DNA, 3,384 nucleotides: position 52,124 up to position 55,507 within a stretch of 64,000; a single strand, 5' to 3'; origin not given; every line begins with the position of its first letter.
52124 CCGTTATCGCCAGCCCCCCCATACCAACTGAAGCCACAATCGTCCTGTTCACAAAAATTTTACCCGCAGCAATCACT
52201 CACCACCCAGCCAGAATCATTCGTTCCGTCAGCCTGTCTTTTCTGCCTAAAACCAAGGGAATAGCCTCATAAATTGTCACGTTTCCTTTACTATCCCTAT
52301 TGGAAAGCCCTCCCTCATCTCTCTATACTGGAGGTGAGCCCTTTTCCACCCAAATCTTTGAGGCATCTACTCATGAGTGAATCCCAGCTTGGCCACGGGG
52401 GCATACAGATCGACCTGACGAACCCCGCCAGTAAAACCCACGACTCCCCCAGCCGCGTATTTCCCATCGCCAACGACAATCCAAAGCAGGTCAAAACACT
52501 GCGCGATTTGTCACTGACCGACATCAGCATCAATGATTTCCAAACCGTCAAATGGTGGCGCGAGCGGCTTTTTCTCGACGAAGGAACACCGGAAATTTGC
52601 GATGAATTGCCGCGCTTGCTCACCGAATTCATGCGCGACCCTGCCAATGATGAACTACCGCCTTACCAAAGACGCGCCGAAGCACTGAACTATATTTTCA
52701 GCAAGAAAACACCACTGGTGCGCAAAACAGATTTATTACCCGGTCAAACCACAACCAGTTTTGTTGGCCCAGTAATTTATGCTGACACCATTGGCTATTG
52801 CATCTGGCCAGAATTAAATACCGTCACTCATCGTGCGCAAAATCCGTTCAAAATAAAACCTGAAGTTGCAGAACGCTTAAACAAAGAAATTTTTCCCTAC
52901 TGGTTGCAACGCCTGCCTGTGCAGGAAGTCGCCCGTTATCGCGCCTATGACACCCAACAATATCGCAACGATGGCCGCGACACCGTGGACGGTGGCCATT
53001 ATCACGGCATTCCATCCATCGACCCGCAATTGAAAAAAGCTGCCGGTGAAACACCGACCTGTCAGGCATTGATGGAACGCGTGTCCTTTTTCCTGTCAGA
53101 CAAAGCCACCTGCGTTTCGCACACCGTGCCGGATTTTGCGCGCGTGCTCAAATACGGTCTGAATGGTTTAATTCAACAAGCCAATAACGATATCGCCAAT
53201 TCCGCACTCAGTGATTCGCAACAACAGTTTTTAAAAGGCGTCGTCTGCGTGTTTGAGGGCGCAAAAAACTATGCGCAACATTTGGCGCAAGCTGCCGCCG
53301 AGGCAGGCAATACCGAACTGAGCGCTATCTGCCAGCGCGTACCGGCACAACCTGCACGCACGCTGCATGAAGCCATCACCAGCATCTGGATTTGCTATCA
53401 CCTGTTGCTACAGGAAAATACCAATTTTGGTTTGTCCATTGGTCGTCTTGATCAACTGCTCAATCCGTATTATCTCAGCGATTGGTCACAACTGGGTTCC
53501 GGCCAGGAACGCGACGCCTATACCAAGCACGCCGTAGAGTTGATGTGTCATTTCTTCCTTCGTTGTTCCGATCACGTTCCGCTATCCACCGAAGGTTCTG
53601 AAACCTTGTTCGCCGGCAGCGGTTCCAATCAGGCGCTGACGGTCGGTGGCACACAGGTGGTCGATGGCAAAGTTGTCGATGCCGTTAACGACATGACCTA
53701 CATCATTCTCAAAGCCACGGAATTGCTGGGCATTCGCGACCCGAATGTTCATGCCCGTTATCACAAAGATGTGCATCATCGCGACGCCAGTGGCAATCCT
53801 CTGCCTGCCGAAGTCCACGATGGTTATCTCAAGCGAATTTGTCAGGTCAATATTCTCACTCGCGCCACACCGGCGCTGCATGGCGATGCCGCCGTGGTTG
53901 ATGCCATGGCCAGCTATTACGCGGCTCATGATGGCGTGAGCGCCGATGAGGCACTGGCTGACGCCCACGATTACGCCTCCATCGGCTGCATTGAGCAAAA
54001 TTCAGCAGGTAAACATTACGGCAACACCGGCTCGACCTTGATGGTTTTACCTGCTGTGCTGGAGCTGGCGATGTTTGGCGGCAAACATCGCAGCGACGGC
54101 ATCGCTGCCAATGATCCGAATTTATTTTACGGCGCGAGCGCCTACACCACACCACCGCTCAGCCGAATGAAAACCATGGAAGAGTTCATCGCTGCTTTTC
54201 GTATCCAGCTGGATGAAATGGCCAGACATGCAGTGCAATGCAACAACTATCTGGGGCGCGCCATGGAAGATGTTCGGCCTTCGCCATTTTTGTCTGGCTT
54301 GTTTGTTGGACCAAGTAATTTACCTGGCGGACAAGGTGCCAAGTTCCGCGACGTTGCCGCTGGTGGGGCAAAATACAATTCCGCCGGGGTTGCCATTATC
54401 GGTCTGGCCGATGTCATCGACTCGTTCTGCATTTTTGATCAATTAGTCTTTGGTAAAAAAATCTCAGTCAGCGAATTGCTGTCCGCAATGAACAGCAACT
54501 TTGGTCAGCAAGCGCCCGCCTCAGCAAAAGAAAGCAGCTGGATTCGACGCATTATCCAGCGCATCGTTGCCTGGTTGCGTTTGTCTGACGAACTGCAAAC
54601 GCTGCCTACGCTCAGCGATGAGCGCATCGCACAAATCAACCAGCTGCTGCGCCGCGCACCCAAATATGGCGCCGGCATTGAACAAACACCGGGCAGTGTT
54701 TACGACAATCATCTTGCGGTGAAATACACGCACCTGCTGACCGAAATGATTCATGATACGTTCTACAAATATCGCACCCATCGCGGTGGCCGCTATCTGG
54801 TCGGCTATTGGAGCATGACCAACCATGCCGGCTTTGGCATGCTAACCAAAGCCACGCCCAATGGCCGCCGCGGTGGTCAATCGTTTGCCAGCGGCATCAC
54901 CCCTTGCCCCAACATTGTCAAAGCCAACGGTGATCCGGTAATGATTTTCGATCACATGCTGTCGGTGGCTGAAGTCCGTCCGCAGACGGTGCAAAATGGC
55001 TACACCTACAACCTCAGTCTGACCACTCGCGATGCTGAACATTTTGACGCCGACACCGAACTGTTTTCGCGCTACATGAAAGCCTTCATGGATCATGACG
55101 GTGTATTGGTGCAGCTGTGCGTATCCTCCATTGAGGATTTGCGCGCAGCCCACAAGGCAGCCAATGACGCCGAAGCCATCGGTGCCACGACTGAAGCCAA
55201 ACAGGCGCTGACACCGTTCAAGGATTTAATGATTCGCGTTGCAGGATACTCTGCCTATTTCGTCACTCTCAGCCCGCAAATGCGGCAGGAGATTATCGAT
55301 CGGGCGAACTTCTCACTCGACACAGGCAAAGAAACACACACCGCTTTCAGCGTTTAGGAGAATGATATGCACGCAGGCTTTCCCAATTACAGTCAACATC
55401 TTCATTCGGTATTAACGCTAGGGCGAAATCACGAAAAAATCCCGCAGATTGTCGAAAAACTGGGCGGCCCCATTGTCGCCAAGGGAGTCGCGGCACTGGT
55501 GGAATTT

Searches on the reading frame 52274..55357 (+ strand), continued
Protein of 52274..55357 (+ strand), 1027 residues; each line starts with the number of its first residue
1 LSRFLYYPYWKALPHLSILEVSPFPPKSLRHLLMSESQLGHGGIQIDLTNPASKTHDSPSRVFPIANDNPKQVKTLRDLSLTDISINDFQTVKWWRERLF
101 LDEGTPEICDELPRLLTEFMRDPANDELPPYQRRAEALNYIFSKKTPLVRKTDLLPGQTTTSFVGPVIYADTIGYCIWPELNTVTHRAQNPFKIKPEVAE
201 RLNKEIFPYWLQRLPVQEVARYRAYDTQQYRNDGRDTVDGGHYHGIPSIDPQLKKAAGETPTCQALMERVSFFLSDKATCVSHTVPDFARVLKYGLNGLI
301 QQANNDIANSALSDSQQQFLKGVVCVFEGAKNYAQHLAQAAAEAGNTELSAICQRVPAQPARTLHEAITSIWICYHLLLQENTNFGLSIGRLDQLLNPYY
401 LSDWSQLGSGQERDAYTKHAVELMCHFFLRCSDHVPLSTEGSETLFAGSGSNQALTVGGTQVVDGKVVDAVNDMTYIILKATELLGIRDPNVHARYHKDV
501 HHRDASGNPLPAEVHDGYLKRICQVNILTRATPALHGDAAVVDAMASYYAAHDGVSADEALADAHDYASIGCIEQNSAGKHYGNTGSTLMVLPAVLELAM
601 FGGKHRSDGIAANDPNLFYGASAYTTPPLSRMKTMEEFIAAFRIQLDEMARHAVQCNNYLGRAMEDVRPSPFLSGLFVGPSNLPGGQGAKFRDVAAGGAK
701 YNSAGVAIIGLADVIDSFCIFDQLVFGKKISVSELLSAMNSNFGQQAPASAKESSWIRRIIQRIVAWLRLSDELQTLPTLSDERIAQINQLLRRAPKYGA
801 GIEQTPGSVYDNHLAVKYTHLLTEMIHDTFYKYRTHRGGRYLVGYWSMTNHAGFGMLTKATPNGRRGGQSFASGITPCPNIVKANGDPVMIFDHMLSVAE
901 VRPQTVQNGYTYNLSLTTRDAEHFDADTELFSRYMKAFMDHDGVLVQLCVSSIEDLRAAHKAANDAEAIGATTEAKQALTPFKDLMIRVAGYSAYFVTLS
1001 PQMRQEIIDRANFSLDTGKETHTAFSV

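Call 8: search_solved_structures(query=window:52373-55357:+, max_evalue=0.001, show_alignments=1)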
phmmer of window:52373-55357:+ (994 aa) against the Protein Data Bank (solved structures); distinct sequences matched with E-value up to 0.001: 32.
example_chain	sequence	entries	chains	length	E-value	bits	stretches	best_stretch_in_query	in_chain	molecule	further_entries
2f3o_A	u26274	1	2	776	5.1e-58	200.4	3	234-710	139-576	pyruvate formate-lyase 2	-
1r8w_A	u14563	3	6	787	2.6e-48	168.2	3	248-711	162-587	glycerol dehydratase | B12-independent glycerol dehydratase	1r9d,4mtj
9rco_A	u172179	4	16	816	1e-47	166.3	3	248-716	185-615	Glycyl radical protein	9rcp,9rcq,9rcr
9f3w_A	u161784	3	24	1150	5e-47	164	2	259-711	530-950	Choline trimethylamine-lyase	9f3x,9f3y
5a0z_A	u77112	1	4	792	3.8e-45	157.8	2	259-711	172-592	CHOLINE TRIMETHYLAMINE LYASE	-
5a0u_A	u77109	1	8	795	3.8e-45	157.8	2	259-711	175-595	CHOLINE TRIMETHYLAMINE LYASE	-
9r0v_A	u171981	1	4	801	3.4e-43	151.3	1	284-711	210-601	Choline trimethylamine-lyase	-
9ht9_A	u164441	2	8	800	3.5e-43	151.3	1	284-711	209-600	Choline trimethylamine-lyase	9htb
6vue_A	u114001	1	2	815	3.8e-43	151.2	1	284-711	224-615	Choline trimethylamine-lyase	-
5fau_A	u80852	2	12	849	4.8e-43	150.8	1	284-711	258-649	Choline trimethylamine-lyase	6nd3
5fay_A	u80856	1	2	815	9.7e-43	149.8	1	284-711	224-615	Choline trimethylamine-lyase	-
5fav_A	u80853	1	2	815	9.8e-43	149.8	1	284-711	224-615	Choline trimethylamine-lyase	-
5faw_A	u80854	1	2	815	1.1e-42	149.6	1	284-711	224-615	Choline trimethylamine-lyase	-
5kdp_A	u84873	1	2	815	2.5e-42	148.4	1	284-711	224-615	Choline trimethylamine-lyase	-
5i2a_A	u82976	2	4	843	1.1e-41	146.3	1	248-978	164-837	Diol-dehydratase | Diol dehydratase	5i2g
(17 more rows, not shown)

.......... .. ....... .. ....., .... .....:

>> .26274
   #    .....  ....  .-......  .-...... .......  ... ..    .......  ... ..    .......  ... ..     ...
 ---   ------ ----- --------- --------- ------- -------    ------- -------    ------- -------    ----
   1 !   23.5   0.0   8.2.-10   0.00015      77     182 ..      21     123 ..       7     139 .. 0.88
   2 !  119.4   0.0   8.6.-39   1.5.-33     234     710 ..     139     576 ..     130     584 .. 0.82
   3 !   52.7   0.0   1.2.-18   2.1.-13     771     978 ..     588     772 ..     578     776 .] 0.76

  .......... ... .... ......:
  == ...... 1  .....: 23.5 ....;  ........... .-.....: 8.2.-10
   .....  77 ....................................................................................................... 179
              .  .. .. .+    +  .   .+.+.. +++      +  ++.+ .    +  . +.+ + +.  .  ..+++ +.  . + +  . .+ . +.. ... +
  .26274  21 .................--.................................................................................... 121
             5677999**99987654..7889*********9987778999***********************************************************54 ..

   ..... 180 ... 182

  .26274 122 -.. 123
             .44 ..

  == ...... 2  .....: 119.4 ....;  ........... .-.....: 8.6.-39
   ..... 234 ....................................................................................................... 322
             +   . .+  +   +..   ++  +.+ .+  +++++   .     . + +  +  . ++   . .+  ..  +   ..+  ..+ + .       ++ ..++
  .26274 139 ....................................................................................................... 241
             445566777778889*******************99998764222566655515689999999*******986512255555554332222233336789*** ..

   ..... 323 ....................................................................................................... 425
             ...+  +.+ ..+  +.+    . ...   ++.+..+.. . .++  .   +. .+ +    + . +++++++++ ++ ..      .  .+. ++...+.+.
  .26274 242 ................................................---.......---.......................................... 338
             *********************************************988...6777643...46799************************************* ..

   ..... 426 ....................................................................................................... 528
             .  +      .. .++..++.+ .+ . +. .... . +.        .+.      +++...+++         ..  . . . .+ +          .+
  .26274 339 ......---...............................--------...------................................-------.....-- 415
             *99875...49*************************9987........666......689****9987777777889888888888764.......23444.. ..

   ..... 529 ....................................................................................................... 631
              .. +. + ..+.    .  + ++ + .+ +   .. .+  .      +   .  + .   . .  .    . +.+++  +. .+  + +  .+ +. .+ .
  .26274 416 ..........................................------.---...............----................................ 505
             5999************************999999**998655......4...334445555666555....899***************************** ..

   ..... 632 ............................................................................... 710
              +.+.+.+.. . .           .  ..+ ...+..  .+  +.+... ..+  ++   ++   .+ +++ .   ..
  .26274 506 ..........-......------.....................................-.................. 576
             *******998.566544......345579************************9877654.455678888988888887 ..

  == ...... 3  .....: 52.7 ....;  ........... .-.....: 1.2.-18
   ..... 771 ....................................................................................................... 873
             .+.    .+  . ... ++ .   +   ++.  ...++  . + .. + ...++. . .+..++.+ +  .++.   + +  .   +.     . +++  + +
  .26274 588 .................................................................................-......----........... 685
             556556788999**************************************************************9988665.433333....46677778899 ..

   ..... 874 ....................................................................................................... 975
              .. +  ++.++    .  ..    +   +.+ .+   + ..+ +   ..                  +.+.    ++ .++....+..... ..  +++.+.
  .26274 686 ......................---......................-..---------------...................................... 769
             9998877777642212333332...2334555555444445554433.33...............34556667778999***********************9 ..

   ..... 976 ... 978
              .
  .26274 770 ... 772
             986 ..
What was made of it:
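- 52373..55357 (+): Glycyl radical enzyme, 994 aa. It belongs to a divergent PFL-like family of ~990-aa proteins. Gly loop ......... (G958), Cys loop IGCIEQ (C539/E541). Best PDB sequence match is A. fulgidus PFL2 (2f3o), 5e-58 (call 8).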

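Call 11: find_related_loci(query=A1, collection=genome_contigs, flank=9000)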
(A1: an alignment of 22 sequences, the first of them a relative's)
Query A1 (994 aa) in genome_contigs; peptide patterns used: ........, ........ (x = any residue, [..] = any of these).
200 stretches matched a pattern; 112 encode a relative of the query (tblastn E <= 1e-3); the best 80 are kept; 80 distinct loci.
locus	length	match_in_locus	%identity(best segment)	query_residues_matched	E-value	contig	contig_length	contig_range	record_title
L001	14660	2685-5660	72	1-989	0e+0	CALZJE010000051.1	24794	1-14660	MAG: uncultured Ectothiorhodospiraceae bacterium isolate FO_M_Gamma_061.1 genome assembly, contig: scaffold_1301, whole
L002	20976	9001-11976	69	1-994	0e+0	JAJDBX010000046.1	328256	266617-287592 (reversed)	MAG: Nitrospirota bacterium isolate OFTM336 OFTM336_45, whole genome shotgun sequence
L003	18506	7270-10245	70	1-994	0e+0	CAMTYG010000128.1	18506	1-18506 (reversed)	MAG: uncultured Sulfuricella sp. isolate G04_MAG_00040 genome assembly, contig: G04_MAG_00040_000000000099, whole genome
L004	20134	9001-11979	70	1-990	0e+0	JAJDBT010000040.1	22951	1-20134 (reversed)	MAG: Nitrospirota bacterium isolate OFTM211 OFTM211_39, whole genome shotgun sequence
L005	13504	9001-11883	71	30-994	0e+0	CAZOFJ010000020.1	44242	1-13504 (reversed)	MAG TPA_asm: uncultured Nitrospirota bacterium isolate SRP287051_co2_246 genome assembly, contig: NODE_1873_length_44242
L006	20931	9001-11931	69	9-990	0e+0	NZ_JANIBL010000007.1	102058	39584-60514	Methylomonas rosea strain WSC-7 WSC7.00007, whole genome shotgun sequence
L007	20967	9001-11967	69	1-994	0e+0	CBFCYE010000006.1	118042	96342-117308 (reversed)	MAG TPA_asm: uncultured Gammaproteobacteria bacterium isolate SRR26215679_binner12_Refined_162 genome assembly, contig:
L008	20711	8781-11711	69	9-990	0e+0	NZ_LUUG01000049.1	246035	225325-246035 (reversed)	Methylomonas methanica strain R-45363 contig_1_(1..246035), whole genome shotgun sequence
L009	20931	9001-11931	69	9-990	0e+0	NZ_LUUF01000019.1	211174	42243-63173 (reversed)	Methylomonas methanica strain NCIMB 11130 contig_13, whole genome shotgun sequence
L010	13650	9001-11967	68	1-994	0e+0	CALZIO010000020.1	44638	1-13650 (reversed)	MAG: uncultured Chromatiaceae bacterium isolate FCS_M_Gamma_047.1 genome assembly, contig: NODE_41_length_44638_cov_13.9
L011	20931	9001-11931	69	9-990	0e+0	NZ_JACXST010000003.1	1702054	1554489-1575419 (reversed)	Methylomonas fluvii strain EbB scaffold3, whole genome shotgun sequence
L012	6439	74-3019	69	9-994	0e+0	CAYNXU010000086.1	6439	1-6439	MAG TPA_asm: uncultured Nitrosomonas sp. isolate SRP287453_co1_102 genome assembly, contig: NODE_23516_length_6439_cov_5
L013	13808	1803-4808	70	1-994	0e+0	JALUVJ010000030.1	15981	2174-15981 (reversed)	MAG: Nitrospira sp. isolate 128-326_metabat2_scaf2bin.035 128-326_scaffold_1588_c1, whole genome shotgun sequence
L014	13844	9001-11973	66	1-994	0e+0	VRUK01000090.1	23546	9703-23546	MAG: Planctomycetota bacterium isolate MohnsGC08_bin89 NODE_96_length_23546_cov_53.201500, whole genome shotgun sequence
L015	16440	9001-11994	69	1-994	0e+0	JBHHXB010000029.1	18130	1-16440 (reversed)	MAG: Nitrospiria bacterium isolate D_2_bin.8 NODE_1049_length_18130_cov_17.057538, whole genome shotgun sequence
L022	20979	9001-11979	66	1-989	0e+0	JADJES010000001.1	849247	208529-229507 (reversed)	MAG: Nitrosomonas sp. isolate Bjer_18-Q3-R1-45_BAT3C.235 tig00001358-10-8502210, whole genome shotgun sequence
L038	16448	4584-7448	67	29-994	0e+0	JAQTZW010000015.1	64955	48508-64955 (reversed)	MAG: Gallionella sp. isolate STC_7 NODE_911_length_64955_cov_220.003887_Sandtown_C, whole genome shotgun sequence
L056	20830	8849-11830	68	1-994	0e+0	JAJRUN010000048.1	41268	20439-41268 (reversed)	MAG: Gammaproteobacteria bacterium isolate Dive96_bin10.188 k141_1879220, whole genome shotgun sequence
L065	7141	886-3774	53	13-989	0e+0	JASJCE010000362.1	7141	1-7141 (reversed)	MAG: Desulfobacterales bacterium isolate MO_140.B15 MO_140.c_5322, whole genome shotgun sequence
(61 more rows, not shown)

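Call 82: search_protein_families(library=pfam, proteins=[L009:14555-15484:+, L056:1080-3239:+, L038:97-3813:+, L022:15297-16295:+, L065:5594-6373:+], max_evalue=0.001)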
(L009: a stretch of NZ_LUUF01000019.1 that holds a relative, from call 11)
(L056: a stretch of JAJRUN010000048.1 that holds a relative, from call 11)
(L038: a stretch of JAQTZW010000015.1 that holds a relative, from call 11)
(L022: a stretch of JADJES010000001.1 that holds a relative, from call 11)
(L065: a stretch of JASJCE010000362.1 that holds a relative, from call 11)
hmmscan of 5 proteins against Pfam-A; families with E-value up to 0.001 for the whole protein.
L009:14555-15484:+ (310 aa): 7 families
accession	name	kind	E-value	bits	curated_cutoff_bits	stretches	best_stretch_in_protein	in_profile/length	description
PF00561.26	Abhydrolase_1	-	2.1e-08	34.6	25.8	1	38-151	1-117/245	alpha/beta hydrolase fold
PF02089.21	Palm_thioest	-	3.5e-08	33.9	26.8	1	39-150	1-119/254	Palmitoyl protein thioesterase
PF24096.1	DUF7379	-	5.3e-06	26.9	33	1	97-148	63-119/191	Domain of unknown function (DUF7379)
PF01674.24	Lipase_2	-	9.4e-05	22.5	20.3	1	94-145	65-116/219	Lipase (class 2)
PF07819.20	PGAP1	-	0.00016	22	24.3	1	93-146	75-134/233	PGAP1-like alpha/beta domain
PF05057.20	DUF676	-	0.00052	20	20.3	1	102-146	74-130/217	Putative serine esterase (DUF676)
PF24708.1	Lip_C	-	0.00056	19.2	27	0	111-153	134-175/380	Lipase-like, C-terminal domain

L056:1080-3239:+ (720 aa): 7 families
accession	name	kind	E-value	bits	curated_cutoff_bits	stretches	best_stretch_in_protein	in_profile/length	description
PF00664.28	ABC_membrane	-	7.3e-39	134.5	28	1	180-445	3-271/274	ABC transporter transmembrane region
PF00005.33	ABC_tran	-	1.2e-35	123.5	25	1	511-659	1-136/137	ABC transporter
PF03412.21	Peptidase_C39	-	2.8e-34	118.3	22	1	23-151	2-132/133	Peptidase C39 family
PF02463.25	SMC_N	-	3.7e-07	30.3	40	1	523-703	26-214/220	RecF/RecN/SMC N terminal domain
PF13555.12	AAA_29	-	9.8e-06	25.7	27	1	511-554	12-54/61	P-loop containing region of AAA domain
PF13245.12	AAA_19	-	0.00058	20.5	25.1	0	520-626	10-112/134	AAA domain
PF03193.22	RsgA_GTPase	-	0.00098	19.4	30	0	506-551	92-136/174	RsgA GTPase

L038:97-3813:+ (1239 aa): 8 families
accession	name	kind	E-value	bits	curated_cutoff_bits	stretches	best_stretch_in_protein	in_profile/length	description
PF00563.25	EAL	-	2e-77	260.2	31.3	1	989-1224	2-236/236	EAL domain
PF17159.10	MASE3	-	4.7e-62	210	31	1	75-301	5-226/226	Membrane-associated sensor domain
PF00990.26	GGDEF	-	7.4e-50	169.3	23.8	1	813-969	1-161/161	Diguanylate cyclase, GGDEF domain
PF08448.16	PAS_4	-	9.1e-44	148.6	23.1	3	442-552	2-109/110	PAS fold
PF00989.32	PAS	-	2e-34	118.4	22.6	2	690-799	3-113/113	PAS fold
PF13426.13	PAS_9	-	2.5e-34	118.1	27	2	698-801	1-103/103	PAS domain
PF08447.18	PAS_3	-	3.2e-25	88.6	25.6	2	591-674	7-89/89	PAS fold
PF13188.13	PAS_8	-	2.3e-10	40.4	21.8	1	691-730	4-44/65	PAS domain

L022:15297-16295:+ (333 aa): 1 family
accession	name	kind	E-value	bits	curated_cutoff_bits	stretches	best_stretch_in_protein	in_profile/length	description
PF00491.26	Arginase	-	1.2e-91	307.5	22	1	60-325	2-279/280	Arginase family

L065:5594-6373:+ (260 aa): 0 families

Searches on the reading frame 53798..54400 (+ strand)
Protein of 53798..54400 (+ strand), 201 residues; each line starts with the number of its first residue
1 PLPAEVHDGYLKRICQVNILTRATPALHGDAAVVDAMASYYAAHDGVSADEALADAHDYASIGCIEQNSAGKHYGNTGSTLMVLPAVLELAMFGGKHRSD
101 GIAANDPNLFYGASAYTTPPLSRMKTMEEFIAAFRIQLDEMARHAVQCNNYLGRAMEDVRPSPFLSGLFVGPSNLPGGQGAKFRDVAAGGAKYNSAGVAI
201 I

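Call 86: search_solved_structures(query=window:53798-54400:+, max_evalue=0.01, show_alignments=5)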
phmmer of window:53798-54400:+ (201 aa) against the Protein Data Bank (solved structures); distinct sequences matched with E-value up to 0.01: 17.
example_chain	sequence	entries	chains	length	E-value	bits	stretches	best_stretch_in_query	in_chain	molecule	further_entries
1r8w_A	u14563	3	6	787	4.9e-08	36.7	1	26-197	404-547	glycerol dehydratase | B12-independent glycerol dehydratase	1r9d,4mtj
9r0v_A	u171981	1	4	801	2.3e-06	31.3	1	9-195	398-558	Choline trimethylamine-lyase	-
9ht9_A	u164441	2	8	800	2.3e-06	31.3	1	9-195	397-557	Choline trimethylamine-lyase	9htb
6vue_A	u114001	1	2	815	2.4e-06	31.2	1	9-195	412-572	Choline trimethylamine-lyase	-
5fay_A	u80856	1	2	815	2.4e-06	31.2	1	9-195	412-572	Choline trimethylamine-lyase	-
5fau_A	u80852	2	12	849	2.5e-06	31.1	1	9-195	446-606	Choline trimethylamine-lyase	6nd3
5fav_A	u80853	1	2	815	6.2e-06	29.8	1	9-195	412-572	Choline trimethylamine-lyase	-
5faw_A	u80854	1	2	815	6.9e-06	29.7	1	9-195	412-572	Choline trimethylamine-lyase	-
8iof_A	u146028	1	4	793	1.2e-05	28.9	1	9-196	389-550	Benzylsuccinate synthase alpha subunit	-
8id0_A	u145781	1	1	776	1.5e-05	28.6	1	11-98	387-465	formate C-acetyltransferase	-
5kdp_A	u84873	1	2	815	1.6e-05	28.5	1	9-195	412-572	Choline trimethylamine-lyase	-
9rco_A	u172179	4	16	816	2.5e-05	27.9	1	8-196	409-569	Glycyl radical protein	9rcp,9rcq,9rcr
5a0z_A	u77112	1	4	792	0.00021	24.9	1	54-195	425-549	CHOLINE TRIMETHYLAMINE LYASE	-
5a0u_A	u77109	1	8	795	0.00021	24.9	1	54-195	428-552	CHOLINE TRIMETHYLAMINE LYASE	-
9f3w_A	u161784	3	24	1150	0.00038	24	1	54-195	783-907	Choline trimethylamine-lyase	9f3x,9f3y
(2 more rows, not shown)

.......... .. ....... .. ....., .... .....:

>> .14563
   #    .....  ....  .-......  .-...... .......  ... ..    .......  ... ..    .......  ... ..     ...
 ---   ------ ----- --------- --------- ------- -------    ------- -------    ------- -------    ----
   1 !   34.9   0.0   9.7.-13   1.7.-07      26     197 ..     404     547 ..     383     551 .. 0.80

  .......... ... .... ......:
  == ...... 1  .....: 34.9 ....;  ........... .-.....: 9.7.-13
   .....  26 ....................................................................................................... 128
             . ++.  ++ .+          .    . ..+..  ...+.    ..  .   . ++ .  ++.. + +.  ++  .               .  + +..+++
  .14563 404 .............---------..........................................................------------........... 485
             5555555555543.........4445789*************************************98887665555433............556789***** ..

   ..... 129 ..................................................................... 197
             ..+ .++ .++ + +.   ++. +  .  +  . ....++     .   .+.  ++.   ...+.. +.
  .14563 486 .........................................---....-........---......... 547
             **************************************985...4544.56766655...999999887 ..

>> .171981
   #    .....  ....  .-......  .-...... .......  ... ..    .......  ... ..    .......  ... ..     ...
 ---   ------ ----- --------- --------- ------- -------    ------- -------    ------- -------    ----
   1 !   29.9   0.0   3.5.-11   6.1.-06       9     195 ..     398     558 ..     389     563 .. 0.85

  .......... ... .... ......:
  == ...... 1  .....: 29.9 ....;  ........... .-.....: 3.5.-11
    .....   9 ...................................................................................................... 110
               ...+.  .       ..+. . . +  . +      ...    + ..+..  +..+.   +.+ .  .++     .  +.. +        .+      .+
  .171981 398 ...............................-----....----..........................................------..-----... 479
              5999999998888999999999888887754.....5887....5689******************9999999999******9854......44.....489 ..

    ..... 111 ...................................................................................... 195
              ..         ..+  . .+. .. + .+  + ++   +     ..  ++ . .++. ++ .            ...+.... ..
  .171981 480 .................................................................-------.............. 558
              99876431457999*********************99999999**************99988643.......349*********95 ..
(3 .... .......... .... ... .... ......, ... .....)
